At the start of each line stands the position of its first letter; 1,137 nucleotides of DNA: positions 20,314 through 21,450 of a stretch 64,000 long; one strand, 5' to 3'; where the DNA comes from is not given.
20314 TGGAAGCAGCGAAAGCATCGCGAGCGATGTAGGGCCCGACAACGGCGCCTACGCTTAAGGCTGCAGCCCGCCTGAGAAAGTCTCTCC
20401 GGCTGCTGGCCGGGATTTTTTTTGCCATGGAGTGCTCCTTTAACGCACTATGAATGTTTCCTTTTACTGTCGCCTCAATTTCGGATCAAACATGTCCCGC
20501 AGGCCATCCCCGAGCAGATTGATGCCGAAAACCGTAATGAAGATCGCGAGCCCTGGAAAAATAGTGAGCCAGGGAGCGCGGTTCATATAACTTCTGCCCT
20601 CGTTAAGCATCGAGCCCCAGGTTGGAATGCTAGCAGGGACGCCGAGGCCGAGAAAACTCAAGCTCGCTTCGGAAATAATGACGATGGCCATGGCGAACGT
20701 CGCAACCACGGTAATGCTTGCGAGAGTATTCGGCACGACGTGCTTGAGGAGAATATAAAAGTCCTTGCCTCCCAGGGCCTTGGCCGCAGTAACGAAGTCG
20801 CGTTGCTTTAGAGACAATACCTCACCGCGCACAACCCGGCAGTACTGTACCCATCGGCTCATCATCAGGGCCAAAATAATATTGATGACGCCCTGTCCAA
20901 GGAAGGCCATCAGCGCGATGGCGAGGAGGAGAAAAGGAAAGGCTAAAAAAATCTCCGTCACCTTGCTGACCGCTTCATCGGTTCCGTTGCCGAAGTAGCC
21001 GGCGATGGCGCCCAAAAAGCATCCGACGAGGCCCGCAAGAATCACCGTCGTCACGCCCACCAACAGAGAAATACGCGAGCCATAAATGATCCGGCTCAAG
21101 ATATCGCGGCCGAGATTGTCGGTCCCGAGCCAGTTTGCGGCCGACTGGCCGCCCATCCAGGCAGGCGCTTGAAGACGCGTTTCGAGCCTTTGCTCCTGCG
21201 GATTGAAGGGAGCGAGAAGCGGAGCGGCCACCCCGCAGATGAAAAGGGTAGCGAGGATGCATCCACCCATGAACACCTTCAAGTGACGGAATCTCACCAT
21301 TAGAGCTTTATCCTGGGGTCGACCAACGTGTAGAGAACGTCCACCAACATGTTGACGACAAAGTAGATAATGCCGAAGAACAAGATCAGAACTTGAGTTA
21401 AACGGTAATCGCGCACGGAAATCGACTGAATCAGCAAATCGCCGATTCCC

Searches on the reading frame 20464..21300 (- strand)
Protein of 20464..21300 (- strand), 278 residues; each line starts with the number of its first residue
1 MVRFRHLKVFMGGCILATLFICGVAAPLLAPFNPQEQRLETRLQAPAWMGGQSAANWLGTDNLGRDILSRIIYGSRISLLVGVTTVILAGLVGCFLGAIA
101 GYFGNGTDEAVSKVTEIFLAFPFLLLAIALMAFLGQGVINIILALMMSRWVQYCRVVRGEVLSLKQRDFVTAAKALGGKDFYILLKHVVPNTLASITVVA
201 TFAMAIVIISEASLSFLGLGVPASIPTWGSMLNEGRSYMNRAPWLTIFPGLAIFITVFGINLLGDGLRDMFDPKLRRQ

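Call 34: find_encoding_contigs(protein=window:20464-21300:-, flank=10000, max_places=1)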
Protein window:20464-21300:- (278 aa): 24 contigs read that carry it; 1 place shown.
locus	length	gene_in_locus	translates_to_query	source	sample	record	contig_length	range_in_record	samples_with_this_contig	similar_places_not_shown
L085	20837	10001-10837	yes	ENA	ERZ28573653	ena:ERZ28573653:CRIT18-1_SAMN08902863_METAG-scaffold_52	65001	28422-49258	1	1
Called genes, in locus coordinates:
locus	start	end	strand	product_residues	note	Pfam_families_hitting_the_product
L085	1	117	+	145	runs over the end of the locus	PF18181:SLATT_1, PF14015:DUF4231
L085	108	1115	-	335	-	PF08240:ADH_N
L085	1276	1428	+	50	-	-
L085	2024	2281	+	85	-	-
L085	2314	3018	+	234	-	PF03588:Leu_Phe_trans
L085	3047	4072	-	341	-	PF13379:NMT1_2 (weak), PF09084:NMT1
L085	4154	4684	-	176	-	-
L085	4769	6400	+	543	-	PF07969:Amidohydro_3, PF01979:Amidohydro_1 (weak)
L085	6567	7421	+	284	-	PF00561:Abhydrolase_1, PF12697:Abhydrolase_6, PF12146:Hydrolase_4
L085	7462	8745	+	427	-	PF00202:Aminotran_3, PF00155:Aminotran_1_2 (weak)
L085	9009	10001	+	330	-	PF19300:BPD_transp_1_N, PF00528:BPD_transp_1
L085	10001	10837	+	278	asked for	PF00528:BPD_transp_1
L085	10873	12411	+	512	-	PF00496:SBP_bac_5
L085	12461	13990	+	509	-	PF00496:SBP_bac_5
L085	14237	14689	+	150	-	-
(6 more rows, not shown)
